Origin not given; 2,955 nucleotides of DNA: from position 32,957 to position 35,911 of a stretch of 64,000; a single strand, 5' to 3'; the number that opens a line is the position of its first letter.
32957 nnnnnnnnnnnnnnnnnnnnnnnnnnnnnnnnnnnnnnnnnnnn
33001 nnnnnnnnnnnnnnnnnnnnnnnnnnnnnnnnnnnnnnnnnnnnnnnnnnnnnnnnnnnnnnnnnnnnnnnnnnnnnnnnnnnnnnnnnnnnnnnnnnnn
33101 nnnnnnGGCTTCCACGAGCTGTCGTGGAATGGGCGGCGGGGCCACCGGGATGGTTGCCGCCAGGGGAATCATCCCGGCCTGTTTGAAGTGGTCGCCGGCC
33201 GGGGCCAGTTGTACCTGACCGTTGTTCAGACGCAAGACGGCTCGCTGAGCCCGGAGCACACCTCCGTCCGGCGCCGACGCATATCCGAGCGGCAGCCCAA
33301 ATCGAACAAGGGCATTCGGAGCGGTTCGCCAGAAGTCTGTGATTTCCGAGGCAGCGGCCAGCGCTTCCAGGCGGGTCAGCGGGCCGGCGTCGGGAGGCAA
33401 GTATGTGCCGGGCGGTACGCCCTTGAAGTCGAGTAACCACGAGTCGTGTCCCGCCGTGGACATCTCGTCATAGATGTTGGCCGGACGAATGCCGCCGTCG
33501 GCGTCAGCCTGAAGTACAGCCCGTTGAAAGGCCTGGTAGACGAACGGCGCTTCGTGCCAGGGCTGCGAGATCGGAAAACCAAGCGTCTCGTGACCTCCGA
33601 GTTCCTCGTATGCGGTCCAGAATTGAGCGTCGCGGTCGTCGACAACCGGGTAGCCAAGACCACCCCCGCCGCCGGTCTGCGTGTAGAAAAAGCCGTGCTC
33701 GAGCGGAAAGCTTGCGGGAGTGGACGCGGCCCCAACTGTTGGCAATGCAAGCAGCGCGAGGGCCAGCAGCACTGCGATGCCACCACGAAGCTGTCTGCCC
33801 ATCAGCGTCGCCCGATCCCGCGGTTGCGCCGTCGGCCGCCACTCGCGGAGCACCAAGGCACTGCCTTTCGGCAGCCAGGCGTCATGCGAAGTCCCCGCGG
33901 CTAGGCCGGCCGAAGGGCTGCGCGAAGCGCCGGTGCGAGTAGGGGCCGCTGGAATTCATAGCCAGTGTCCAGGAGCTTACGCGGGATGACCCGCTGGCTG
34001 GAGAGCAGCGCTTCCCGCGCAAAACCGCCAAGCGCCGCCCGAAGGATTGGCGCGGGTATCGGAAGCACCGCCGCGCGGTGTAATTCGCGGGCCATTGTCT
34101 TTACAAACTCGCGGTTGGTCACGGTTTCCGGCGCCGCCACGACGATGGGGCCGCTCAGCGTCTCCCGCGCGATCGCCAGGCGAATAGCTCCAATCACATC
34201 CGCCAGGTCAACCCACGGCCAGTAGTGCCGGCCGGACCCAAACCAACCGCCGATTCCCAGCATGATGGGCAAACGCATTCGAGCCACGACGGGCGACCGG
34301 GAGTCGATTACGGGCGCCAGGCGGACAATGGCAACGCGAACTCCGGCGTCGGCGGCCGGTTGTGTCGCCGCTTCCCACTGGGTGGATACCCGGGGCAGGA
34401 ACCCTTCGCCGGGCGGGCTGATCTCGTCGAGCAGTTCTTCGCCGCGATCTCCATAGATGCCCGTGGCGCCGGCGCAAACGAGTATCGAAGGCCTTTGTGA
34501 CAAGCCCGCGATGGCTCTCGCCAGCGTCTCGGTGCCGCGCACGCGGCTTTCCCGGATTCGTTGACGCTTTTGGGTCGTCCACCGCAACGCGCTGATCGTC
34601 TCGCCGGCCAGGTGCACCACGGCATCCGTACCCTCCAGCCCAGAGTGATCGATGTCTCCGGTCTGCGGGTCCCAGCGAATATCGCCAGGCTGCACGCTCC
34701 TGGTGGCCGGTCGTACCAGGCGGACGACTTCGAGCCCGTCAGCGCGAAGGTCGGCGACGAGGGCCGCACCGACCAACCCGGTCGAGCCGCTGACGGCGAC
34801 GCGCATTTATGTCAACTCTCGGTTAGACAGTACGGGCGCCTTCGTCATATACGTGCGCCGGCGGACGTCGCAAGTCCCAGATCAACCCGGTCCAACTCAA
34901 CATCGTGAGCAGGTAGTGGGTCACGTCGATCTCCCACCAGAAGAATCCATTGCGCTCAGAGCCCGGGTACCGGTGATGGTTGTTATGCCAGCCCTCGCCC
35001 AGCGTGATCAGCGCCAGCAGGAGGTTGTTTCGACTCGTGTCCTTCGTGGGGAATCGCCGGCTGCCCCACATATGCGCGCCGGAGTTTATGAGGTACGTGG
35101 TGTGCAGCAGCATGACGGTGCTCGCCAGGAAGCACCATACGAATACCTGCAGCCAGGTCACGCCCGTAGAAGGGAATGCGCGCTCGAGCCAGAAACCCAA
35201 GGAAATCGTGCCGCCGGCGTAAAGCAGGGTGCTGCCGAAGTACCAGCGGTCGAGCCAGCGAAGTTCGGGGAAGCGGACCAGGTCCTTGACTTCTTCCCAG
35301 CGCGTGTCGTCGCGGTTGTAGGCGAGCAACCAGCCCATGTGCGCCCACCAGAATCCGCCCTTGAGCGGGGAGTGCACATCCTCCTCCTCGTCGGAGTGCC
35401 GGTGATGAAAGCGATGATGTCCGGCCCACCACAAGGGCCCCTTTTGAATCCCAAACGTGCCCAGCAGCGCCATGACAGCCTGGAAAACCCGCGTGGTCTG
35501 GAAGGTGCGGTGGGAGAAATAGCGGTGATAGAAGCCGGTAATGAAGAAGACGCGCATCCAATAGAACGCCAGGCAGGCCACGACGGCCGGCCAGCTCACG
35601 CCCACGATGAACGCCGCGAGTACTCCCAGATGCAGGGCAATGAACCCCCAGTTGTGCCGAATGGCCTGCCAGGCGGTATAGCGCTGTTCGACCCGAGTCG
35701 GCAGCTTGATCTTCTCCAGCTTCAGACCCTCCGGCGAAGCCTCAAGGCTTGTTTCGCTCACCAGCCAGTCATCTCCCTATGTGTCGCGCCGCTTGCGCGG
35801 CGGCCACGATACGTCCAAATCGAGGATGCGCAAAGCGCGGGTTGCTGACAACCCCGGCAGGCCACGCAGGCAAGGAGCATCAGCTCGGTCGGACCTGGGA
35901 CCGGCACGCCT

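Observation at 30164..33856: Secreted LGFP+WD40 protein and GT2 glycosyltransferase in the same frame, separated by one TGA with no start codon for 90 nt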

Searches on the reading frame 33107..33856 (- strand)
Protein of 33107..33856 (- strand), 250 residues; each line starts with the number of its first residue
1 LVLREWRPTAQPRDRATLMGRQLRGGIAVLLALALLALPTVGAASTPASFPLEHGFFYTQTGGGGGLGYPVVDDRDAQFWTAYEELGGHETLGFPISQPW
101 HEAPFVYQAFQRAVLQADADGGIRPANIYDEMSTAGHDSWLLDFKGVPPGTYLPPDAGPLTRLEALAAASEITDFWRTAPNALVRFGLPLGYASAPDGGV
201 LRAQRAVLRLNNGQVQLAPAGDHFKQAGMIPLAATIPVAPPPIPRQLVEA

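Call 25: search_protein_families(library=pfam, proteins=[window:33107-33856:-], max_evalue=10)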
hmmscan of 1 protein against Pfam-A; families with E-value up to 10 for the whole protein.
window:33107-33856:- (250 aa): 0 families

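Call 47: search_solved_structures(query=window:33107-33856:-, max_evalue=1)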
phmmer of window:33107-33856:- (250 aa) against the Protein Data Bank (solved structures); distinct sequences matched with E-value up to 1: 0.

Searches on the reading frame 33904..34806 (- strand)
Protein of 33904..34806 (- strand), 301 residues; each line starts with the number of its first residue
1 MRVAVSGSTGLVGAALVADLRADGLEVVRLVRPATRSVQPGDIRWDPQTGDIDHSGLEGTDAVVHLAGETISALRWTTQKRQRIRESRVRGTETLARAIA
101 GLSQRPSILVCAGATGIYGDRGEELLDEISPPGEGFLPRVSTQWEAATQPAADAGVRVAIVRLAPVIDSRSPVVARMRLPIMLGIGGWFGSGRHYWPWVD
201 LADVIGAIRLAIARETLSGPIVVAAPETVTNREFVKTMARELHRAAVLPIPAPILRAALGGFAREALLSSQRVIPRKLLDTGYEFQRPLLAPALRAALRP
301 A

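Call 34: search_protein_families(library=ncbifam, proteins=[window:33904-34806:-], max_evalue=0.00001)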
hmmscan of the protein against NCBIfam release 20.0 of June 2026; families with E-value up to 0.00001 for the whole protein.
window:33904-34806:- (301 aa): 4 families
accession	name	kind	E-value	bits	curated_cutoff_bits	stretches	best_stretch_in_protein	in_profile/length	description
TIGR01777.1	yfcH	hypoth_equivalog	3.5e-80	269.7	207.35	1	3-292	1-290/292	TIGR01777 family oxidoreductase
NF050030.1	thlkprotThyD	equivalog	1.1e-60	205.4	400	1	1-296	1-303/305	thylakoid membrane protein ThyD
NF004520.0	PRK05865.1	equivalog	4.8e-08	31.4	1509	1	1-287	1-241/854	sugar epimerase family protein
TIGR03466.1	HpnA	hypoth_equivalog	2e-07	30.2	367.65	1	1-99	1-100/327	hopanoid-associated sugar epimerase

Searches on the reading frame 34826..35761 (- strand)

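Call 34: search_protein_families(library=ncbifam, proteins=[window:34826-35761:-], max_evalue=0.00001)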
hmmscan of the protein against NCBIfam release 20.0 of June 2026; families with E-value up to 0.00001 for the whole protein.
window:34826-35761:- (312 aa): 1 family
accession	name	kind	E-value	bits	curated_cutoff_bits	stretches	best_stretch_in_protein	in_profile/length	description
NF049918.1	DesA_fam_desat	equivalog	2e-20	73.3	400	1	56-304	7-247/385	DesA family fatty acid desaturase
